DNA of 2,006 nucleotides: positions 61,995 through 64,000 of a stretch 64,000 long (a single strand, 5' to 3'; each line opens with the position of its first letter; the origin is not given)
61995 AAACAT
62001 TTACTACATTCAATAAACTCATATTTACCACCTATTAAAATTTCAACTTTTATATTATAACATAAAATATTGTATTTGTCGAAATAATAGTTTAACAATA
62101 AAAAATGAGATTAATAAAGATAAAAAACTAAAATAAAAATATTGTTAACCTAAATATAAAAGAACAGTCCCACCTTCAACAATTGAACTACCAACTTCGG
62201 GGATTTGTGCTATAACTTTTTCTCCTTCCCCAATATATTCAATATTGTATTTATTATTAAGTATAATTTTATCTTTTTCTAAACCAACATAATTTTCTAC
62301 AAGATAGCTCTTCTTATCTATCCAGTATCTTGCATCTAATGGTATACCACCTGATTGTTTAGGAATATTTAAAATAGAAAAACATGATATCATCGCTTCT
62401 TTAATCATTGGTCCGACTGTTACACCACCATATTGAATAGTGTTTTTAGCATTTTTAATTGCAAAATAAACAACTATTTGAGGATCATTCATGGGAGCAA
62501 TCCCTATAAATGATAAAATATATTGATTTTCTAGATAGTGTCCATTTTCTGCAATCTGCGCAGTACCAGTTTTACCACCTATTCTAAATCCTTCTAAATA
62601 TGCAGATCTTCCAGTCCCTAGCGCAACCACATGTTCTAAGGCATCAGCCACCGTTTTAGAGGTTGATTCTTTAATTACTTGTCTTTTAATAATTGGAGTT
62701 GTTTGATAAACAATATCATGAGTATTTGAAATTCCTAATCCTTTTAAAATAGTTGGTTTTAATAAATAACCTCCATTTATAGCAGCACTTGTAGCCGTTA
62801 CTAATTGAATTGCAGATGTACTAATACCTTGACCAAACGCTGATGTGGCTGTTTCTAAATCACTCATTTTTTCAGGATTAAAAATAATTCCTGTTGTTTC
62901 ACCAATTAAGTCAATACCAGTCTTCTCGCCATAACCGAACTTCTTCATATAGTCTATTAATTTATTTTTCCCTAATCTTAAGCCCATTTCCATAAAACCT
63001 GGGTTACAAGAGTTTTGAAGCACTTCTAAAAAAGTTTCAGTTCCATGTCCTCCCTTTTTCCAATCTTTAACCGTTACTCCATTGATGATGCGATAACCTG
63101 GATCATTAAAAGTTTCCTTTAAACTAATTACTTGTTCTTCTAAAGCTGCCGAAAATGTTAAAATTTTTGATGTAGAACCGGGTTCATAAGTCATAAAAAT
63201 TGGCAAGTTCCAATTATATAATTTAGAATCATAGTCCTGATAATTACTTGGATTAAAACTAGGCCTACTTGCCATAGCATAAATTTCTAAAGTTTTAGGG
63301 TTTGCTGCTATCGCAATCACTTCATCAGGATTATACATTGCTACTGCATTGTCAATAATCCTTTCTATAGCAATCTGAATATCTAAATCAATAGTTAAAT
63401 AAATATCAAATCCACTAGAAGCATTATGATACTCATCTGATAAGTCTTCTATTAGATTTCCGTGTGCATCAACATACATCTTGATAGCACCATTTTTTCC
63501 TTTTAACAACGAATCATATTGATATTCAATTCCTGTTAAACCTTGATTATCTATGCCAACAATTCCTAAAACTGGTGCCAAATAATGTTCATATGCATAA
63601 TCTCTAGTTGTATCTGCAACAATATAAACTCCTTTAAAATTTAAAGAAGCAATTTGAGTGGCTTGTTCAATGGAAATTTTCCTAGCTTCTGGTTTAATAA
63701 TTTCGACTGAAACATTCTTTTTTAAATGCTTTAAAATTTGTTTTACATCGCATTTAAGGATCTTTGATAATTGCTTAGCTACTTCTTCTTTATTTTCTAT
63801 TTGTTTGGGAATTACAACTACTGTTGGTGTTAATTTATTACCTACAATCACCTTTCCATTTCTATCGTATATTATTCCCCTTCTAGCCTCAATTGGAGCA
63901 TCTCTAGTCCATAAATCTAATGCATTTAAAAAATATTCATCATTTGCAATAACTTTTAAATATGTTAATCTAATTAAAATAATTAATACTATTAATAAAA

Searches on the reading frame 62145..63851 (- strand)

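Call 25: search_protein_families(library=ncbifam, proteins=[window:62145-63851:-], max_evalue=1e-25)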
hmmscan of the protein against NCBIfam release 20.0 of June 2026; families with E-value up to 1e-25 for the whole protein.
window:62145-63851:- (568 aa): 7 families
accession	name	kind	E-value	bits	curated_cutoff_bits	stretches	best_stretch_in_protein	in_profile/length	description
TIGR02214.1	spoVD_pbp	equivalog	2e-164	548.4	688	1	12-568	70-635/636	stage V sporulation protein D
TIGR03423.1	pbp2_mrdA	equivalog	6.8e-81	272.6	455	1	2-483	61-587/593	penicillin-binding protein 2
NF053573.1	PBP2_PenA_Neis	exception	8.4e-61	206.2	1105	1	13-496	97-566/572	peptidoglycan D,D-transpeptidase PBP2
NF011685.0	PRK15105.1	subfamily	1.2e-60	205.8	737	1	22-497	107-564/588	peptidoglycan glycosyltransferase FtsI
NF038271.1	strep_PBP2X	exception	1e-56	192.6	1050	1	20-488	115-614/750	penicillin-binding protein PBP2X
NF008061.0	PRK10795.1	equivalog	2.2e-37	128.9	962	1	103-468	206-595/634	peptidoglycan DD-transpeptidase MrdA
NF051842.1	PBP4_5_Efaec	equivalog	3.4e-27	95.1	700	1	13-437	187-619/668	penicillin-binding protein PBP4(5)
